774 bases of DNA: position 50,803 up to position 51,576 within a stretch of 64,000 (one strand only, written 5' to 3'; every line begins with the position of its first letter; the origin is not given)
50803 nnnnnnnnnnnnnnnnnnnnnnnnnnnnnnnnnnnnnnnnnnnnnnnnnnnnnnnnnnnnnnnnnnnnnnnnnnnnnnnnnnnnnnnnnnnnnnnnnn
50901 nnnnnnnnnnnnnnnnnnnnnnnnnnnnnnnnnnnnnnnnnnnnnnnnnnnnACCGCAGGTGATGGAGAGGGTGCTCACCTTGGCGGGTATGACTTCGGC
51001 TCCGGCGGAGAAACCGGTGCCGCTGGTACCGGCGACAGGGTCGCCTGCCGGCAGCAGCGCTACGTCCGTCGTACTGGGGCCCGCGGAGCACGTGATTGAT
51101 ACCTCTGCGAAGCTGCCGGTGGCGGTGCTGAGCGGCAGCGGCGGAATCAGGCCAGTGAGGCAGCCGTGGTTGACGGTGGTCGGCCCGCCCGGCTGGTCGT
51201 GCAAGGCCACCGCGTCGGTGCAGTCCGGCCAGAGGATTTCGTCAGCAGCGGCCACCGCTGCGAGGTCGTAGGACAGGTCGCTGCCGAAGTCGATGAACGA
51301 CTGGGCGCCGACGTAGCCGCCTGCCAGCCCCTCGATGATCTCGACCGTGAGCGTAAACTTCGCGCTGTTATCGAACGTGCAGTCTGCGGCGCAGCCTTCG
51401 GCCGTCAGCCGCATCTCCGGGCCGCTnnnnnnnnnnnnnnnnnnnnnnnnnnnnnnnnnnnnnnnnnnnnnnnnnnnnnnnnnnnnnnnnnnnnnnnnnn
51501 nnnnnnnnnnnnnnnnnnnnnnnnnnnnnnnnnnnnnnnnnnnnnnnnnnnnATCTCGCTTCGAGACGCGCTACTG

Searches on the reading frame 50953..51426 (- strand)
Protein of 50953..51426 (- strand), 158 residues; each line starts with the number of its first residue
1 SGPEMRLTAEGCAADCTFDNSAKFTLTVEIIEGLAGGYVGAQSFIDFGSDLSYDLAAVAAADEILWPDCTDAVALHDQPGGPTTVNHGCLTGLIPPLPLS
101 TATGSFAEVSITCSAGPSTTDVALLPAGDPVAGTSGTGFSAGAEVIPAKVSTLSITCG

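Call 48: predict_structure(alignment_id=A3)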
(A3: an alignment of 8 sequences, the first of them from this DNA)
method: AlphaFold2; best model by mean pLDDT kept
length: 158 residues; sequences in the alignment: 8
mean_pLDDT: 85.3   pTM: 0.83
mean pLDDT of the five models: 85.3, 77.3, 75.6, 69.4, 60.0
residues with pLDDT >= 90: 81; 70-90: 51; 50-70: 25; < 50: 1
segments of 3 or more residues with pLDDT < 50: none
pLDDT, mean of each block of 10 residues (from residue 1): 91 94 94 90 91 74 80 62 82 68 92 94 89 82 88 95
secondary structure, 60 per line:
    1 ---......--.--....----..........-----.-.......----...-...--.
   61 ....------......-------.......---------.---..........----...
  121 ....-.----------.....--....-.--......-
elements in order: E4-9 E15-18 E23-32 E40-46 E51-53 H60-63 E71-76 E84-90 E104-113 E118-124 E137-141 E144-147 E152-157

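Call 50: fold_search(model_id=the predicted structure, library=pdb)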
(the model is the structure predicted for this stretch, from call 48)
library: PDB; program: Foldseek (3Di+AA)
matches with E <= 10: 1999; with E <= 0.001: 35
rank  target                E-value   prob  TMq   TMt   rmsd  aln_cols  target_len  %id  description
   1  5lxv_A                1.4e-06  1.00  0.55  0.51   7.4       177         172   13  Crystal structure of Ruminococcus flavefaciens scaffoldin C cohesin in complex with a dockerin from an uncharacterized (released 2016-10-19)
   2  5lxv_C                2.1e-06  1.00  0.54  0.50   7.6       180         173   13  Crystal structure of Ruminococcus flavefaciens scaffoldin C cohesin in complex with a dockerin from an uncharacterized (released 2016-10-19)
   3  6kgf_C                3.8e-06  1.00  0.59  0.63   5.3       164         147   13  Crystal structure of CaDoc0917(R16D)-CaCohA2 complex at pH 8.2 (released 2020-07-08)
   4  1g1k_A                7.3e-06  1.00  0.58  0.63   5.9       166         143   11  COHESIN MODULE FROM THE CELLULOSOME OF CLOSTRIDIUM CELLULOLYTICUM (released 2000-11-22)
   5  6kge_A                1.2e-05  1.00  0.59  0.65   5.2       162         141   14  Crystal structure of CaDoc0917(R16D)-CaCohA2 complex at pH 5.5 (released 2020-07-08)
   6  3ul4_A                1.4e-05  1.00  0.59  0.65   5.9       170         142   10  Crystal structure of Coh-OlpA(Cthe_3080)-Doc918(Cthe_0918) complex: A novel type I Cohesin-Dockerin complex from Clost (released 2012-11-28)
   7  6kgf_A                1.6e-05  1.00  0.60  0.65   5.2       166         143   12  Crystal structure of CaDoc0917(R16D)-CaCohA2 complex at pH 8.2 (released 2020-07-08)
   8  3kcp_A                1.7e-05  1.00  0.57  0.33   4.8       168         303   11  Crystal structure of interacting Clostridium thermocellum multimodular components (released 2010-02-09)
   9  4ums                  2.4e-05  1.00  0.62  0.63   4.5       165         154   12  The crystal structure of the seventh ScaB type I cohesin from Pseudobacteroides cellulosolvens (released 2015-05-06)
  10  5nrm_A                3.4e-05  1.00  0.58  0.63   5.9       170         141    9  Crystal structure of the sixth cohesin from Acetivibrio cellulolyticus' scaffoldin B in complex with Cel5 dockerin S51 (released 2018-01-31)
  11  4uyq_A                6.8e-05  1.00  0.64  0.70   4.7       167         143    9  High resolution structure of the third cohesin ScaC in complex with the ScaB dockerin with a mutation in the C-termina (released 2015-04-15)
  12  4dh2_A                7.2e-05  1.00  0.56  0.56   6.3       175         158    6  Crystal structure of Coh-OlpC(Cthe_0452)-Doc435(Cthe_0435) complex: A novel type I Cohesin-Dockerin complex from Clost (released 2012-11-28)
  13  4fl4_I                8.0e-05  1.00  0.55  0.32   5.0       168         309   11  Scaffoldin conformation and dynamics revealed by a ternary complex from the Clostridium thermocellum cellulosome (released 2012-06-27)
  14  4dh2_C                9.0e-05  1.00  0.58  0.59   6.2       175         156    7  Crystal structure of Coh-OlpC(Cthe_0452)-Doc435(Cthe_0435) complex: A novel type I Cohesin-Dockerin complex from Clost (released 2012-11-28)
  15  2ccl_A                1.0e-04  1.00  0.56  0.58   5.1       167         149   14  THE S45A, T46A MUTANT OF THE TYPE I COHESIN-DOCKERIN COMPLEX FROM THE CELLULOSOME OF CLOSTRIDIUM THERMOCELLUM (released 2007-02-13)
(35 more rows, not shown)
